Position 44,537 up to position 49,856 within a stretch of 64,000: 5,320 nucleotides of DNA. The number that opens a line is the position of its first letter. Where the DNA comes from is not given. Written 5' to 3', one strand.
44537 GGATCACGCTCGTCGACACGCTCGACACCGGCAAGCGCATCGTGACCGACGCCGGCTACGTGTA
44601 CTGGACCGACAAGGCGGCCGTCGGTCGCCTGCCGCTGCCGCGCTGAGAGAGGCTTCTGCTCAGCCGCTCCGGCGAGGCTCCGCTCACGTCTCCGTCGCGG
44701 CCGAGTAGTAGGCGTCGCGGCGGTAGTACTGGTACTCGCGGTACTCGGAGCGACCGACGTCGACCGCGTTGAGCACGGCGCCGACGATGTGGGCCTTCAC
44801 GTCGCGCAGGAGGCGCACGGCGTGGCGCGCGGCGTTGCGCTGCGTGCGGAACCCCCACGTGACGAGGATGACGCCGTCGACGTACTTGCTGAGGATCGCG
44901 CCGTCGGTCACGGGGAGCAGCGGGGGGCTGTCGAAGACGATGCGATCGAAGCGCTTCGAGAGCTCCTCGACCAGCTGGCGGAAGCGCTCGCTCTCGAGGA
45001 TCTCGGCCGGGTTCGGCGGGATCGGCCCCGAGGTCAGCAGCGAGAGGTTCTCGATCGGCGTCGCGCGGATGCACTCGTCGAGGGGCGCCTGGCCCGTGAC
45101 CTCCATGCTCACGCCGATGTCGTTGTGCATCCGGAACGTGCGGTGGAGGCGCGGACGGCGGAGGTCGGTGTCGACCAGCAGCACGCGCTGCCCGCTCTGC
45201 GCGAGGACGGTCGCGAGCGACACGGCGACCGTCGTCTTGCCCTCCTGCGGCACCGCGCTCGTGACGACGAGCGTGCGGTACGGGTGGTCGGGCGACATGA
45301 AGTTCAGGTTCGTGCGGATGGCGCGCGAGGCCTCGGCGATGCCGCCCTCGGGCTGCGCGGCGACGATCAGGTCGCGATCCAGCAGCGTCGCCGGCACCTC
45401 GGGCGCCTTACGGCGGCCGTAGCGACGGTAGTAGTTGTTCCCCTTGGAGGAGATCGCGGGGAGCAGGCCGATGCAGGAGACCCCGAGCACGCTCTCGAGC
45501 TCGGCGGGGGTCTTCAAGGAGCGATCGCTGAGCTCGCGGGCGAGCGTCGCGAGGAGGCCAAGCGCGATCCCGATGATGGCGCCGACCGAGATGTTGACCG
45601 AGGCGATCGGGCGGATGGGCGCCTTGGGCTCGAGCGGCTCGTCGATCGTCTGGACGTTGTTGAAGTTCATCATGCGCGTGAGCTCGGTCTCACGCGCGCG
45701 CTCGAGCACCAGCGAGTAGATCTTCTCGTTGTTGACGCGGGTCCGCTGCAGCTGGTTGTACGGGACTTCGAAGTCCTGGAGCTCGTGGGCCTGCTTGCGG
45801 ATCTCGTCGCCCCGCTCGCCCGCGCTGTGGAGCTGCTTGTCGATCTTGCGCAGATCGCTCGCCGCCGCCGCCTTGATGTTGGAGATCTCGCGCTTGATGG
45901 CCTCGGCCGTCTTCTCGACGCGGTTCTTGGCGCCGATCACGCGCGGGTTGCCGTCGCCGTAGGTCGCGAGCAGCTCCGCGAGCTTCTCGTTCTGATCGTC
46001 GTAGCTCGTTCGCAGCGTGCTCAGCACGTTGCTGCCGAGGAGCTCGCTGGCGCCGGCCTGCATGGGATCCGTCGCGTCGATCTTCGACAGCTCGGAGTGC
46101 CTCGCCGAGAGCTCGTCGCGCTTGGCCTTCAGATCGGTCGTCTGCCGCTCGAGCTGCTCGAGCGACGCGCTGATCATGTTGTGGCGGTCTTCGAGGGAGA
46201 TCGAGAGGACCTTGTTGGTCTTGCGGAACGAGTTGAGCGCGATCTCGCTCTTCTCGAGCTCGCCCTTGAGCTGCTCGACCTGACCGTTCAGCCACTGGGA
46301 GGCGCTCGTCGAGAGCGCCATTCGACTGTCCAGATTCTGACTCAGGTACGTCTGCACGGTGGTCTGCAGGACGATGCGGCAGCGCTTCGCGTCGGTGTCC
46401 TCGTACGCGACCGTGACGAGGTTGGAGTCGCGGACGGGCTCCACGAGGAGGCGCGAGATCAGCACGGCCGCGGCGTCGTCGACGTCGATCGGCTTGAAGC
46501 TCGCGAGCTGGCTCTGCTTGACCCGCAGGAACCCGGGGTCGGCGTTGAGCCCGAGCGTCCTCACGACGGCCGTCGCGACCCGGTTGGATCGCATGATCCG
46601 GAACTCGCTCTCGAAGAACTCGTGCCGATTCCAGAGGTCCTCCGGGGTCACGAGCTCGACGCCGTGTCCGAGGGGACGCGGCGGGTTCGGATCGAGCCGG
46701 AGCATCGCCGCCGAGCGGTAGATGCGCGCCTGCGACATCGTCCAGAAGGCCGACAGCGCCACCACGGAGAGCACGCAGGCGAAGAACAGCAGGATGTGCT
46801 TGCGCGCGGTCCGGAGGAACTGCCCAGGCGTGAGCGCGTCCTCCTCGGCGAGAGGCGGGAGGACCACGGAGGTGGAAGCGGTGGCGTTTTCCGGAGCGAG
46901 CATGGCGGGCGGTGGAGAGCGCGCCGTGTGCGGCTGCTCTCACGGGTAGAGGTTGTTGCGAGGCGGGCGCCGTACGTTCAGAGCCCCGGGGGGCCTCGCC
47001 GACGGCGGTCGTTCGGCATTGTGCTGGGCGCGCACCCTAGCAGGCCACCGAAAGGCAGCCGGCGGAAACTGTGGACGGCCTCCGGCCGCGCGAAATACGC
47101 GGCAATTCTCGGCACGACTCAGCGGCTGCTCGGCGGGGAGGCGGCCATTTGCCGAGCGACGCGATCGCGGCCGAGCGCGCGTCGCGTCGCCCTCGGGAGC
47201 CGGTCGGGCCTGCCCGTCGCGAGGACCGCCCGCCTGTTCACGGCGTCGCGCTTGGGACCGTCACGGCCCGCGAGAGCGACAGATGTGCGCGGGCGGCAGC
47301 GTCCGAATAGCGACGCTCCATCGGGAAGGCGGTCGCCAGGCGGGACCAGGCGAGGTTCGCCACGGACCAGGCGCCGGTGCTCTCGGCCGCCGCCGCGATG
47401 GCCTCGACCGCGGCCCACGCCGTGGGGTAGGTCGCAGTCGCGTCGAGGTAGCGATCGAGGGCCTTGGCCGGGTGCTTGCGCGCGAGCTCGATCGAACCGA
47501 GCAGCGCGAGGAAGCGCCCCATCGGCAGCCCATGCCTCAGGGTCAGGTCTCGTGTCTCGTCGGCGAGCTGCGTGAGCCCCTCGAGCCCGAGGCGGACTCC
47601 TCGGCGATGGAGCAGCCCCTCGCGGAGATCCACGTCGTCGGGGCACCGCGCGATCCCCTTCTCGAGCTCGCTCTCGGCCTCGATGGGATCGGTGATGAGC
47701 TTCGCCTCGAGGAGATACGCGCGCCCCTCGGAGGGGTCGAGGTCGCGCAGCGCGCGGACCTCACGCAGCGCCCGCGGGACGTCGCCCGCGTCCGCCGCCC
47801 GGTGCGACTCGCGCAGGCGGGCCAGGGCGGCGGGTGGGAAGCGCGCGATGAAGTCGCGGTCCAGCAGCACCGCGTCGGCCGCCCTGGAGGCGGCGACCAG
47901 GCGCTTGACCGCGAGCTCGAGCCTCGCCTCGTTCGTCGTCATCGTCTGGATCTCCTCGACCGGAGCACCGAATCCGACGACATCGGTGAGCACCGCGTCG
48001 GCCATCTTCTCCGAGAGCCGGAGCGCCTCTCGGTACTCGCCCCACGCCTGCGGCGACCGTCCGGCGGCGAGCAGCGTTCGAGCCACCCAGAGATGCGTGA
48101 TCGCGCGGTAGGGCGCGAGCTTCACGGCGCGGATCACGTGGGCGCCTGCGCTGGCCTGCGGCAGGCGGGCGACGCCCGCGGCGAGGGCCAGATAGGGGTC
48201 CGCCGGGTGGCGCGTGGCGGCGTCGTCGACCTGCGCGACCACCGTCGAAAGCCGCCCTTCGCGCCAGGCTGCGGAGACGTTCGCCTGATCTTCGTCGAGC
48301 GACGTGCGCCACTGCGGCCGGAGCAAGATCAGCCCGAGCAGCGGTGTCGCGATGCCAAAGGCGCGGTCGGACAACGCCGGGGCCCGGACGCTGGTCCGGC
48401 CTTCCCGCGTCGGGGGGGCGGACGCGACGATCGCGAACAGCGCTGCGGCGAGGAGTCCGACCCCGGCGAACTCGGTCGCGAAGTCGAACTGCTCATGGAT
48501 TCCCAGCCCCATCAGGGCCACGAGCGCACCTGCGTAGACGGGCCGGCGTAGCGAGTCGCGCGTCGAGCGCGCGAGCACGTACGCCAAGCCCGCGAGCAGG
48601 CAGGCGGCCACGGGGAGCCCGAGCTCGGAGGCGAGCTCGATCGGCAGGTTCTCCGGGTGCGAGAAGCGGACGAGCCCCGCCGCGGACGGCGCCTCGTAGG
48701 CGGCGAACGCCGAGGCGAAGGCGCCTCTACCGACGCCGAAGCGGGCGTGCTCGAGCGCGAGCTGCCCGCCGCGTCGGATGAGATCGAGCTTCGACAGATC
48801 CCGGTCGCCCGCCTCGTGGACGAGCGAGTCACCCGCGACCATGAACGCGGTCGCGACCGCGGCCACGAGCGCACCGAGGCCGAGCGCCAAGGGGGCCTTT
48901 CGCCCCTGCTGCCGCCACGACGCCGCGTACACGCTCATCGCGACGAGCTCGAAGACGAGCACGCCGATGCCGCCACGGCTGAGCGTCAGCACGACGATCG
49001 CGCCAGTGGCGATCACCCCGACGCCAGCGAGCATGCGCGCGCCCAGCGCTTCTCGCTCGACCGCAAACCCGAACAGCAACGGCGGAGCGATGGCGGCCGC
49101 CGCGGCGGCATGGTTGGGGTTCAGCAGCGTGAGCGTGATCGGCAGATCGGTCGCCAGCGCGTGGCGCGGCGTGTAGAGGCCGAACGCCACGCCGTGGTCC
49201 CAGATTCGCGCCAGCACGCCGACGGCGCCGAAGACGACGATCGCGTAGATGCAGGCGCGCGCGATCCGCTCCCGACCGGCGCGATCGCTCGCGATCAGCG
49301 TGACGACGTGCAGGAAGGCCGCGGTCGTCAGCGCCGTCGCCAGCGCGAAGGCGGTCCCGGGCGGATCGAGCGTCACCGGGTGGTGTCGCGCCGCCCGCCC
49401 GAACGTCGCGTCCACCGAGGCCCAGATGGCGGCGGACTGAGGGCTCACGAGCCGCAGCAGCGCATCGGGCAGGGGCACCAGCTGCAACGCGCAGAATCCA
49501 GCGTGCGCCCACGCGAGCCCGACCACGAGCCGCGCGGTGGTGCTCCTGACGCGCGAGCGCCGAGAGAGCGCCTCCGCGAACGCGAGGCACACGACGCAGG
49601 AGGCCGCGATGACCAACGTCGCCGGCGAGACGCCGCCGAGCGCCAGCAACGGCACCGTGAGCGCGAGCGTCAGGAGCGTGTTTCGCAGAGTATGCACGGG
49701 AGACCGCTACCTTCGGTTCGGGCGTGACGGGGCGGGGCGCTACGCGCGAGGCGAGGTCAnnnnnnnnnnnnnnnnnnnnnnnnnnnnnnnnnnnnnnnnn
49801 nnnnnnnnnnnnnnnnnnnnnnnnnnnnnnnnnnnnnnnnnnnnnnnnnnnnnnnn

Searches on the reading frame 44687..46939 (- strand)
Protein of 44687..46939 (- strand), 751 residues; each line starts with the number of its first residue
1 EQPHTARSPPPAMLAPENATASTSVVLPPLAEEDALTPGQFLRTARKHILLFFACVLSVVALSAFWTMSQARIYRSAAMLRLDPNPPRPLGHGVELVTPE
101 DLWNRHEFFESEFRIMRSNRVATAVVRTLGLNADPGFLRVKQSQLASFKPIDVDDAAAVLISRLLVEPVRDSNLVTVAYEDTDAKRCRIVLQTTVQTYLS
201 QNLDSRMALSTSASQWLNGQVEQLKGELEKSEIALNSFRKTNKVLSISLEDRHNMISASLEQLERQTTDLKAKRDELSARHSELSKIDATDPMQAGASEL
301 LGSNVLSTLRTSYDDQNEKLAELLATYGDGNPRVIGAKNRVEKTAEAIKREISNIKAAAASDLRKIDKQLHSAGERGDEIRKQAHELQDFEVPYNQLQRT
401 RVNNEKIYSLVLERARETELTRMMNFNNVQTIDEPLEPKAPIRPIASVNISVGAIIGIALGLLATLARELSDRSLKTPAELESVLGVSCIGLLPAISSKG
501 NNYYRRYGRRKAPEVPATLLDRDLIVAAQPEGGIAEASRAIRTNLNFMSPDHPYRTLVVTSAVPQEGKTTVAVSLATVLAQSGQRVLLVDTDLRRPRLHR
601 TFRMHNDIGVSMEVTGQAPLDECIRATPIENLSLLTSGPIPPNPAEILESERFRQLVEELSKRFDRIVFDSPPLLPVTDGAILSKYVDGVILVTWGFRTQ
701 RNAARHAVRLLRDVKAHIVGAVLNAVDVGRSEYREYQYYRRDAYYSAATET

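Call 59: search_protein_families(library=pfam, proteins=[window:44687-46939:-], max_evalue=0.0001)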
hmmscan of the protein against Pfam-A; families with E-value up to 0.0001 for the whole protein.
window:44687-46939:- (751 aa): 5 families
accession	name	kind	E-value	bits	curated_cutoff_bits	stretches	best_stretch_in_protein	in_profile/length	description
PF13614.12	AAA_31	-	2.4e-11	44.4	27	1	567-683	14-137/177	AAA domain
PF13807.11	GNVR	-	1e-09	38.6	27.7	1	396-469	8-81/82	G-rich domain on putative tyrosine kinase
PF01656.29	CbiA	-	7e-09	36.2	25.4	1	566-741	10-98/125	CobQ/CobB/MinD/ParA nucleotide binding domain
PF10609.15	ParA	-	3.1e-08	33.8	27.1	1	557-725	6-174/246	NUBPL iron-transfer P-loop NTPase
PF09140.17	MipZ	-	5.6e-06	26.3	20.7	1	564-672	10-108/262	ATPase MipZ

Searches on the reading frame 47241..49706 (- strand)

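Call 59: search_protein_families(library=pfam, proteins=[window:47241-49706:-], max_evalue=0.0001)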
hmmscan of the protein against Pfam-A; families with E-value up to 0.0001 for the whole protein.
window:47241-49706:- (822 aa): 2 families
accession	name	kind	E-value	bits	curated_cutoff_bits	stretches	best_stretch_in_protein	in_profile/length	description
PF04932.20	Wzy_C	-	5.1e-12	46.2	31.7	1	230-371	2-149/149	O-Antigen ligase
PF13428.12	TPR_14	-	3.2e-05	24.6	23.5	0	733-771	4-42/44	Tetratricopeptide repeat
